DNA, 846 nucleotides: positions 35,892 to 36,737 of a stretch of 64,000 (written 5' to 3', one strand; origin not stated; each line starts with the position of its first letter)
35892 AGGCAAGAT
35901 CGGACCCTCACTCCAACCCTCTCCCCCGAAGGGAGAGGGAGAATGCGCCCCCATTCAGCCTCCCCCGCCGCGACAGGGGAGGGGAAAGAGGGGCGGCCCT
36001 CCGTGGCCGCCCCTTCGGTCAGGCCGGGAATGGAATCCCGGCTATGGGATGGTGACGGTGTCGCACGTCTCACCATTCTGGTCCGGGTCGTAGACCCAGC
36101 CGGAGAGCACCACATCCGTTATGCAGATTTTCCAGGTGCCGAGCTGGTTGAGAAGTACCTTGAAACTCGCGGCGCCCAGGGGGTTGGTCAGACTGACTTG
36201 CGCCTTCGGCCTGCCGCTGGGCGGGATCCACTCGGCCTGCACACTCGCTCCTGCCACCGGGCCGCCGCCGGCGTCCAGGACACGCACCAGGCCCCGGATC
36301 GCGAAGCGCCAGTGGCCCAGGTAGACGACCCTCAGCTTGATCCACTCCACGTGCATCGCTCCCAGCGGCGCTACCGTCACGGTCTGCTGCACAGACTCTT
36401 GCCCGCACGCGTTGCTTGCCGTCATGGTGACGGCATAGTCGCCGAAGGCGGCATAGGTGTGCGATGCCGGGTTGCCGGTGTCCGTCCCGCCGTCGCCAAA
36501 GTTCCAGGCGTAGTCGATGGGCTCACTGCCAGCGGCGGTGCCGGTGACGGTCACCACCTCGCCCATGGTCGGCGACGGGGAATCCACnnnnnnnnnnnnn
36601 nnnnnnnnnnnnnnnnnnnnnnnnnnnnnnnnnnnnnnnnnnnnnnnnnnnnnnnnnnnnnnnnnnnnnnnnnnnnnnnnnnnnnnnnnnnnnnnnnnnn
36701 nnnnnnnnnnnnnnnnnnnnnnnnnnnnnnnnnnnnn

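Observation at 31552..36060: Rearrangement scar: duplicated OYE gene split by a 5'-truncated IS1182/IS5 transposase, plus an orphan regulator fragment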

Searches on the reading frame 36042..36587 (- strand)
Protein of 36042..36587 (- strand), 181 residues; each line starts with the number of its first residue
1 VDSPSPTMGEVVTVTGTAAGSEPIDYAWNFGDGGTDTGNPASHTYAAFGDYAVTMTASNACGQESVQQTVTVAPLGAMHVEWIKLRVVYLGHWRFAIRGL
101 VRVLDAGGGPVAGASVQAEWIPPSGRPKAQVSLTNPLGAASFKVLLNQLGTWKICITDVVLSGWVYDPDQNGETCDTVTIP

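Call 36: search_protein_families(library=pfam, proteins=[window:36042-36587:-], max_evalue=10)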
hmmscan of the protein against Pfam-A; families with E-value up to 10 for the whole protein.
window:36042-36587:- (181 aa): 8 families
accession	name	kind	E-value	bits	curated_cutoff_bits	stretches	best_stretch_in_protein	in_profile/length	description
PF18911.6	PKD_4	-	2.6e-14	53.5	27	1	9-72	17-83/85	PKD domain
PF00801.26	PKD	-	1.4e-12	47.9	23.5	1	8-72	13-80/80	PKD domain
PF18981.6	InlK_D3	-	0.012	16.1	25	1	48-72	49-73/75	Internalin K domain (D3/D4)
PF02369.22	Big_1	-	0.013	16.1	34.9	1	100-154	22-76/93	Bacterial Ig-like domain (group 1)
PF13620.12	CarboxypepD_reg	-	0.019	15.7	32.3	1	102-147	5-47/82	Carboxypeptidase regulatory-like domain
PF13115.11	YtkA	-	0.084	14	25.9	1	104-154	28-82/85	YtkA-like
PF19813.4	DUF6296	-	0.095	13.2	27.2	1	51-119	7-75/78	Family of unknown function (DUF6296)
PF09134.16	Invasin_D3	-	2.3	9.2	33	0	34-71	46-83/98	Invasin, domain 3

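Call 51: find_related_loci(query=window:36042-36587:-, collection=metagenome_contigs, flank=6000)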
Query window:36042-36587:- (181 aa) in metagenome_contigs; peptide patterns used: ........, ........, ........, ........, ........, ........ (x = any residue, [..] = any of these).
201 stretches matched a pattern; 2 encode a relative of the query (tblastn E <= 1e-3); 2 distinct loci.
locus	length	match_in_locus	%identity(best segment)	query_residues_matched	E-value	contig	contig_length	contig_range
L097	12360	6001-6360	42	62-181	4e-26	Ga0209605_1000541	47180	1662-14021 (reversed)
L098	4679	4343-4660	34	26-123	2e-8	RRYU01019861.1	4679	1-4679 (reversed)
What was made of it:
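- No relative was found that carries an intact OYE in front of the PKD block (call 51 returned only distant hits).
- Tried and rejected: A metagenome scan with the PKD protein next to copy B, meant to find an intact "OYE-PKD" arrangement, returned only 34-42% relatives and was uninformative (call 51).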
